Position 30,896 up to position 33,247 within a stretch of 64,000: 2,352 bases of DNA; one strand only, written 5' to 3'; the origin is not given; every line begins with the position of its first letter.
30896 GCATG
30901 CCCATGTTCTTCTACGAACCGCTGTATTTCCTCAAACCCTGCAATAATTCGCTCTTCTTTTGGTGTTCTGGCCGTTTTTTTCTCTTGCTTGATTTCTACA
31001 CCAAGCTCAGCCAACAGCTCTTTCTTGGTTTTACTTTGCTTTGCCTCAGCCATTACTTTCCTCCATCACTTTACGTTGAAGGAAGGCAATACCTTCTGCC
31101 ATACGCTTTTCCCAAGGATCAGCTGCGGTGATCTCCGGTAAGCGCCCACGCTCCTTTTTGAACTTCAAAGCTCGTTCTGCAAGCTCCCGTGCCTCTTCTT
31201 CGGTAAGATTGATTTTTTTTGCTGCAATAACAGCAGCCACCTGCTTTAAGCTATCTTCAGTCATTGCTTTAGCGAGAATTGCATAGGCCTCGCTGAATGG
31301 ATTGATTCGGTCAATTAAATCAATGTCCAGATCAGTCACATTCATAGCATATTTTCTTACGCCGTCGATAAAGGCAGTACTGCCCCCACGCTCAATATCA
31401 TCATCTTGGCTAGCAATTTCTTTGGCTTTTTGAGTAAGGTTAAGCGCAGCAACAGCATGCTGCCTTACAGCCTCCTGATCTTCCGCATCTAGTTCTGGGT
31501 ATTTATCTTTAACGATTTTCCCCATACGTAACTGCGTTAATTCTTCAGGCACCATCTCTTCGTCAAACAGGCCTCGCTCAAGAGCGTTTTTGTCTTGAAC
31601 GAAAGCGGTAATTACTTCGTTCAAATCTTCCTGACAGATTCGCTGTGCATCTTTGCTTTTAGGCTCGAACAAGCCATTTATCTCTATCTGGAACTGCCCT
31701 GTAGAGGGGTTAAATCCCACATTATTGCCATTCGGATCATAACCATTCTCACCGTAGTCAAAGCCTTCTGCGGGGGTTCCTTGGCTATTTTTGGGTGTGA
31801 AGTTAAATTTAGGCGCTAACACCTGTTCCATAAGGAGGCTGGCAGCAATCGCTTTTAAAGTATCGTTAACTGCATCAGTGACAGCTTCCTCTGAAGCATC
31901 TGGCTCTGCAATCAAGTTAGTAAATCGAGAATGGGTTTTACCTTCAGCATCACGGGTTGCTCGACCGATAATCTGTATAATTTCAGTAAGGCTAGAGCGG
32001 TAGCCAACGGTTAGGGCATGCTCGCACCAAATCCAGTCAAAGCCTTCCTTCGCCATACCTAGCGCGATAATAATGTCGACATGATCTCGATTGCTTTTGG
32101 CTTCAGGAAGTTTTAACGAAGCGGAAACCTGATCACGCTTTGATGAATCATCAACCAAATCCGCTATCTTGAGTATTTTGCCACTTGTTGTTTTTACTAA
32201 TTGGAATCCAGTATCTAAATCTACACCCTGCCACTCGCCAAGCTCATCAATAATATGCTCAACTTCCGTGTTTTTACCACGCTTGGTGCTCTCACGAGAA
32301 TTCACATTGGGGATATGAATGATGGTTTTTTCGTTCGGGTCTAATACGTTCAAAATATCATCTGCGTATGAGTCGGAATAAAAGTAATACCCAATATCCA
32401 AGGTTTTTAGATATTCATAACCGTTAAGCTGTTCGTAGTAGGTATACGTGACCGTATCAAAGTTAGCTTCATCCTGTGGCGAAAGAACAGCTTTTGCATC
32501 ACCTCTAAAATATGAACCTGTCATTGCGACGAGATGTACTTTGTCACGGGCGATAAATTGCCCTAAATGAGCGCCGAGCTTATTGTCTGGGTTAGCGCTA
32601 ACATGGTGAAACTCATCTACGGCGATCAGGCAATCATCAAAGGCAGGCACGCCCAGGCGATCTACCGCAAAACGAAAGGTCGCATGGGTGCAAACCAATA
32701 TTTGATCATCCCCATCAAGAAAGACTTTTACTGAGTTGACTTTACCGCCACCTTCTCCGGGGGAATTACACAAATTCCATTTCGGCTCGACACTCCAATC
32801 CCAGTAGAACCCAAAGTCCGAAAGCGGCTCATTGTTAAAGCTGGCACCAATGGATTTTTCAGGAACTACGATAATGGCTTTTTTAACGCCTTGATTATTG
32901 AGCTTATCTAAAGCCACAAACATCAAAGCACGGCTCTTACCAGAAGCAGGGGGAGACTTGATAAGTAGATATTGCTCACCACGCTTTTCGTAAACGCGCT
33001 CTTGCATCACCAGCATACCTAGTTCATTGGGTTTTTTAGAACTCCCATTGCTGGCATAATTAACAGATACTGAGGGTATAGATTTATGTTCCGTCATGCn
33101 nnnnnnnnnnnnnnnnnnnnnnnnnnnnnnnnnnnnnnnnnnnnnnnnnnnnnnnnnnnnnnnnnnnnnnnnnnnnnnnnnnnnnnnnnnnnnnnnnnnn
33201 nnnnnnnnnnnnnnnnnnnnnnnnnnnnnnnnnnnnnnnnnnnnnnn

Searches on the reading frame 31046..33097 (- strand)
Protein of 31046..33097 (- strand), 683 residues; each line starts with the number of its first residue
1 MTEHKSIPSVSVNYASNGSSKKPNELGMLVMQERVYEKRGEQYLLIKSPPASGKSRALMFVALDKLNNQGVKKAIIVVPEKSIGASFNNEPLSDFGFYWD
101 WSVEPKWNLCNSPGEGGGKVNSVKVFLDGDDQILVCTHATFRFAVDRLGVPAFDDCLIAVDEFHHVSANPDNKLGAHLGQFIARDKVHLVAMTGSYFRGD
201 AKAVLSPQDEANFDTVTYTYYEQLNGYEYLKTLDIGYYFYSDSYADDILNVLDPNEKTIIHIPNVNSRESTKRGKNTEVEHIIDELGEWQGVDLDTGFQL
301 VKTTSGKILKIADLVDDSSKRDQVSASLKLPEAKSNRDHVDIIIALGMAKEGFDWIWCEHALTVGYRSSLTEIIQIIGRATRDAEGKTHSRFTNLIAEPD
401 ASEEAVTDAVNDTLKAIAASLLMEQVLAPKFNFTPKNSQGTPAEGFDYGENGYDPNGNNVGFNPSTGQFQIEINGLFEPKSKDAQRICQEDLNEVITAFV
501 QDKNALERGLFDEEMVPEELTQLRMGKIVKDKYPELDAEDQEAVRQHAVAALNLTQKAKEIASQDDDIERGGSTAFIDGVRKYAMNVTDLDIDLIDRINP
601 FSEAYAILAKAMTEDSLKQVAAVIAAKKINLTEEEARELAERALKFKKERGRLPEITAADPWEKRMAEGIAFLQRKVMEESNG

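Call 5: search_protein_families(library=padloc, proteins=[window:31046-33097:-], max_evalue=0.01)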
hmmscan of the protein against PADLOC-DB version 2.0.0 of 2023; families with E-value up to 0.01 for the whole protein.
window:31046-33097:- (683 aa): 2 families
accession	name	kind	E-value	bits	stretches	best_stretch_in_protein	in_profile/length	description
PDLC02707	PbeA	-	0.0011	15.7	0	337-407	571-641/672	PbeA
PDLC02705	PbeA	-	0.002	14.4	1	336-404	573-641/691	PbeA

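Call 6: search_protein_families(library=pfam, proteins=[window:31046-33097:-], max_evalue=0.01)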
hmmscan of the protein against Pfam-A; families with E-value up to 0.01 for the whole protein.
window:31046-33097:- (683 aa): 4 families
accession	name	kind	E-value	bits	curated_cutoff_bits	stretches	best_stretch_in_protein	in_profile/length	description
PF00270.35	DEAD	-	2.1e-05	24.8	26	1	42-181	15-145/167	DEAD/DEAH box helicase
PF04851.21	ResIII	-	0.00019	21.8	22.5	1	39-172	21-141/164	Type III restriction enzyme, res subunit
PF09373.15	PMBR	-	0.00061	20.2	24.9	1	631-656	5-30/33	Pseudomurein-binding repeat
PF00271.37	Helicase_C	-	0.0055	17.4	23.5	0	335-382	61-108/110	Helicase conserved C-terminal domain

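Call 9: search_protein_families(library=ncbifam, proteins=[window:31046-33097:-], max_evalue=0.01)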
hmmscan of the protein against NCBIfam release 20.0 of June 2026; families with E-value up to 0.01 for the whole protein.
window:31046-33097:- (683 aa): 0 families
